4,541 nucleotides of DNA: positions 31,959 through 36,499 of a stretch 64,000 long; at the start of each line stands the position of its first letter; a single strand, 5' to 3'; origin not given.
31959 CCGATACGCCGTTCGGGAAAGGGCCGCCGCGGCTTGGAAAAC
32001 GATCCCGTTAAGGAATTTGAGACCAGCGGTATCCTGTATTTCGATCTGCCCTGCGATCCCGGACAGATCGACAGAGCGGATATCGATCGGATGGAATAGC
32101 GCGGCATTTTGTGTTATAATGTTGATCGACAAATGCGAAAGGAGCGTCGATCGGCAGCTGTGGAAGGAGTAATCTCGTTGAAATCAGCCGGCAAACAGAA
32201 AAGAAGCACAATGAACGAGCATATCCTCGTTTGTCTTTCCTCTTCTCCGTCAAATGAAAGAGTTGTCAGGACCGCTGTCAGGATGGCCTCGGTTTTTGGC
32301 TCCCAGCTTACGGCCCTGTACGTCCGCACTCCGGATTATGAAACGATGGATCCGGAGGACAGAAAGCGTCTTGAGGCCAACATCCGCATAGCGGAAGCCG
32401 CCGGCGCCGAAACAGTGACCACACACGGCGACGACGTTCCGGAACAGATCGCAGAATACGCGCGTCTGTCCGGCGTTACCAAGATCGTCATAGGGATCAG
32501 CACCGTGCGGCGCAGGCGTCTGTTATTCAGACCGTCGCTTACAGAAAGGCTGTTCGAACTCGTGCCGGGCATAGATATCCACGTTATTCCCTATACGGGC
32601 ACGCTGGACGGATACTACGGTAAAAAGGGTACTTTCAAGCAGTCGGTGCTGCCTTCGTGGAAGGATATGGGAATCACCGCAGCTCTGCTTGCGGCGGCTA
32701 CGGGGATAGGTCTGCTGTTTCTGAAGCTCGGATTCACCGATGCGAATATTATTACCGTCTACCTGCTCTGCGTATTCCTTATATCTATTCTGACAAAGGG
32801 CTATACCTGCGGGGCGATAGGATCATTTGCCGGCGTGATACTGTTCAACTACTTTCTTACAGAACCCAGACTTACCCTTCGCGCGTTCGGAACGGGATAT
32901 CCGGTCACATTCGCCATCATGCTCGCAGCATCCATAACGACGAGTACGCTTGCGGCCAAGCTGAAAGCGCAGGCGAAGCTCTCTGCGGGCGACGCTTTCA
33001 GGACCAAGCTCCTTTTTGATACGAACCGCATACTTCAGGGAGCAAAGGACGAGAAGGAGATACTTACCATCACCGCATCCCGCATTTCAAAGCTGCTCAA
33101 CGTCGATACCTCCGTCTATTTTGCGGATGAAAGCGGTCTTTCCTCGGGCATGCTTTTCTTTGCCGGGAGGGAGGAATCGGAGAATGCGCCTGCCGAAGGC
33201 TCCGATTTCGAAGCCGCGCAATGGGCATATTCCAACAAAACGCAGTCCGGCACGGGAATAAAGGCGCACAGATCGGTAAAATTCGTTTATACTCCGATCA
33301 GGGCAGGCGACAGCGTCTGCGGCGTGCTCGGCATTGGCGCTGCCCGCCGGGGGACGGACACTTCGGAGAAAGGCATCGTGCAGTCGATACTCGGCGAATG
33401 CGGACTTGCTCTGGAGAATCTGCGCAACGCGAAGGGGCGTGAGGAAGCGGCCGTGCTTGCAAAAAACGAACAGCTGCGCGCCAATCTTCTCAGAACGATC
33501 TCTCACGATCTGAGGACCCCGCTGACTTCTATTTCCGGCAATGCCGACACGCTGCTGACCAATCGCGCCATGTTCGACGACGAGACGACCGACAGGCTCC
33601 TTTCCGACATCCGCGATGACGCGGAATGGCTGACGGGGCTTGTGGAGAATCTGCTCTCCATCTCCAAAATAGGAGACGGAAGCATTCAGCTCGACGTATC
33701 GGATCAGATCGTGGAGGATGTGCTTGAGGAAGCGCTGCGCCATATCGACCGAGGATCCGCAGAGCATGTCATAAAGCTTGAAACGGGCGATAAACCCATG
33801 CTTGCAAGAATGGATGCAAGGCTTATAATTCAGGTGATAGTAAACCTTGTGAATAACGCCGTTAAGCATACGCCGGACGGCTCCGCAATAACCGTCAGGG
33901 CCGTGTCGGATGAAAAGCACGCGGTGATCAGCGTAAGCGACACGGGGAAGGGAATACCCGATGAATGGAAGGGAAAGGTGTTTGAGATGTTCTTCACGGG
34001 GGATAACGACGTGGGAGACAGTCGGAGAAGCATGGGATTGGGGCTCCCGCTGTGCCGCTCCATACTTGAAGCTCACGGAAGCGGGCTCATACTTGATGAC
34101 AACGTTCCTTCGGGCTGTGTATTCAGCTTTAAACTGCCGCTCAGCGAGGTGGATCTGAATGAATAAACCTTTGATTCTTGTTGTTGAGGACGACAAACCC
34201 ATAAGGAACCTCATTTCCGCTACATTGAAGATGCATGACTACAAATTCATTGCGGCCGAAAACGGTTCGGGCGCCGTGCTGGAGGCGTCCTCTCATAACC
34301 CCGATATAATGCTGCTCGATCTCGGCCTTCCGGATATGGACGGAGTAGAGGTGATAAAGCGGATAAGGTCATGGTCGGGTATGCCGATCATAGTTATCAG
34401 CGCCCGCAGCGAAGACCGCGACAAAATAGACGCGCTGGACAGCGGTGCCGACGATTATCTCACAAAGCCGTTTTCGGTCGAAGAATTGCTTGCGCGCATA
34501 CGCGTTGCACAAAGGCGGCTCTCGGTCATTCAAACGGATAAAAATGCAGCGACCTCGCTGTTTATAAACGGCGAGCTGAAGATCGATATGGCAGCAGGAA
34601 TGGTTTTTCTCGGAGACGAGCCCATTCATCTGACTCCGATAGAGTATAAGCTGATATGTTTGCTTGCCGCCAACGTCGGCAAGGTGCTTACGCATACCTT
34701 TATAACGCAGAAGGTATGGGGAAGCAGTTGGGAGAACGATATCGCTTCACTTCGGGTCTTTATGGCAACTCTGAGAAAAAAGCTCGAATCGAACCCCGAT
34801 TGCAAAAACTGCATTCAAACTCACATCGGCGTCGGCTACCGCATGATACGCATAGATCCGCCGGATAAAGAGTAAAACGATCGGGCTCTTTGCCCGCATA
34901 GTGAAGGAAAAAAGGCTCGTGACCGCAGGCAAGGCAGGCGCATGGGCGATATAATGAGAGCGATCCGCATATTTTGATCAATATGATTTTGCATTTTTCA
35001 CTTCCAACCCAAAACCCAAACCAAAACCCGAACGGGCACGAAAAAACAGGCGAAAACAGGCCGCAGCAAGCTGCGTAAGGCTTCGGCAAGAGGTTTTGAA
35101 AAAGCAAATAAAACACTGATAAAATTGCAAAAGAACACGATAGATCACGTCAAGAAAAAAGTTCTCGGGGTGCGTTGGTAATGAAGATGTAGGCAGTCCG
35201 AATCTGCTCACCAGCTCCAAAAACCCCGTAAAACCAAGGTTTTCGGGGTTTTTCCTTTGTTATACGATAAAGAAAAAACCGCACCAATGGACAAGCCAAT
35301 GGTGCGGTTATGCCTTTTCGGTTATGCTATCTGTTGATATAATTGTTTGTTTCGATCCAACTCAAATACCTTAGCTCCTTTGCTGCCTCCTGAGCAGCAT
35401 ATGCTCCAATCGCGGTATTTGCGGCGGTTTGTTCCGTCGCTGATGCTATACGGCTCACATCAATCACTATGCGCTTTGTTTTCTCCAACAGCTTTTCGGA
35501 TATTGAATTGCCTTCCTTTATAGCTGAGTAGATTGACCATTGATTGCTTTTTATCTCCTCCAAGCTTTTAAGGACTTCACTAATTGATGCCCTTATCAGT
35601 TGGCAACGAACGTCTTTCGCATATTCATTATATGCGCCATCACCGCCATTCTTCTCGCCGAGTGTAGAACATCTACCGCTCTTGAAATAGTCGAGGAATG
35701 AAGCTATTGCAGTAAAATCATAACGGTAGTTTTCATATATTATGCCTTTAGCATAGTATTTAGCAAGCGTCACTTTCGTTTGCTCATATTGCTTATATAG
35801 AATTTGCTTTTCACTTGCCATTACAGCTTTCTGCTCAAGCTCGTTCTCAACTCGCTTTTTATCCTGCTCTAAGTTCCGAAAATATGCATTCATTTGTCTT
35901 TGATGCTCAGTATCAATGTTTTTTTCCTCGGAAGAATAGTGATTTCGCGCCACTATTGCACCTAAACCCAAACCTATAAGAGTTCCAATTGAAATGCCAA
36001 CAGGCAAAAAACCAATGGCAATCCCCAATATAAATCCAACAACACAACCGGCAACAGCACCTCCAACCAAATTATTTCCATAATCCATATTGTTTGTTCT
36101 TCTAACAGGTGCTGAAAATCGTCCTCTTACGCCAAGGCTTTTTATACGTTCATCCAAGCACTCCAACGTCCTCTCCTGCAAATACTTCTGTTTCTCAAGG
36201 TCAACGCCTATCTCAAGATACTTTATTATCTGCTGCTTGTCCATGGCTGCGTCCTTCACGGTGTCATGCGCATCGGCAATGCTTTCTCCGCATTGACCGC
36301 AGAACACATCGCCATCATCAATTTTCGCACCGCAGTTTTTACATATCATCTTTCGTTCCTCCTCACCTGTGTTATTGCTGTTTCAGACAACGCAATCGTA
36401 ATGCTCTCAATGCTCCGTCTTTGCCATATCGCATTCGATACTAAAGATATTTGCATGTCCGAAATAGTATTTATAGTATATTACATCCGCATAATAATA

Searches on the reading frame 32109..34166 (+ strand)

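Call 18: search_protein_families(library=pfam, proteins=[window:32109-34166:+], max_evalue=0.001)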
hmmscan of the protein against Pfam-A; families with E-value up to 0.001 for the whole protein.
window:32109-34166:+ (685 aa): 7 families
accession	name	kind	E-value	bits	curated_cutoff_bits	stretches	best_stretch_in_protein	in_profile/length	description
PF13493.11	DUF4118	-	4.4e-26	91.2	28.4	1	188-292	2-104/107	Domain of unknown function (DUF4118)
PF02518.31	HATPase_c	-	1.6e-22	80.5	26.4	1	569-679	2-110/111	Histidine kinase-, DNA gyrase B-, and HSP90-like ATPase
PF00512.31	HisKA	-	1.4e-14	54.3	26.9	1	457-524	2-66/66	His Kinase A (phospho-acceptor) domain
PF00582.32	Usp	-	1.9e-08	35.4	24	1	35-148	1-129/141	Universal stress protein family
PF13492.12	GAF_3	-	7.2e-05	23.6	27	1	315-413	2-104/129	GAF domain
PF13581.12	HATPase_c_2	-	0.00056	20.3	27.4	0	577-653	40-109/127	Histidine kinase-like ATPase domain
PF13185.12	GAF_2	-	0.00083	20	28.6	0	314-436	3-136/136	GAF domain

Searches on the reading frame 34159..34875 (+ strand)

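Call 56: search_protein_families(library=pfam, proteins=[window:34159-34875:+], max_evalue=0.001)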
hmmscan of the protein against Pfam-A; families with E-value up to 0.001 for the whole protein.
window:34159-34875:+ (238 aa): 2 families
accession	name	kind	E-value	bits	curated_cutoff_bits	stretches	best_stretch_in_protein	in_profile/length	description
PF00072.30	Response_reg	-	1e-29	103.4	30.2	1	6-115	1-111/111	Response regulator receiver domain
PF00486.34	Trans_reg_C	-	1.8e-20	73.2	26.2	1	154-229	2-77/77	Transcriptional regulatory protein, C terminal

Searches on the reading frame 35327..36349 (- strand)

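Call 55: search_protein_families(library=pfam, proteins=[window:35327-36349:-], max_evalue=0.001)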
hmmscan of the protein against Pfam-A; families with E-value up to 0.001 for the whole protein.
window:35327-36349:- (340 aa): 3 families
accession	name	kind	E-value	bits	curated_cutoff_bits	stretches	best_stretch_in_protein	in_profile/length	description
PF13240.11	Zn_Ribbon_1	-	1.9e-07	31.1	25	1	3-22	2-21/23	zinc-ribbon domain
PF13248.11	Zn_ribbon_3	-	4.4e-05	23.2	27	1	3-22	5-24/26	zinc-ribbon domain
PF12773.13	DZR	-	0.00014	22.4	27.3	1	3-25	1-23/45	Double zinc ribbon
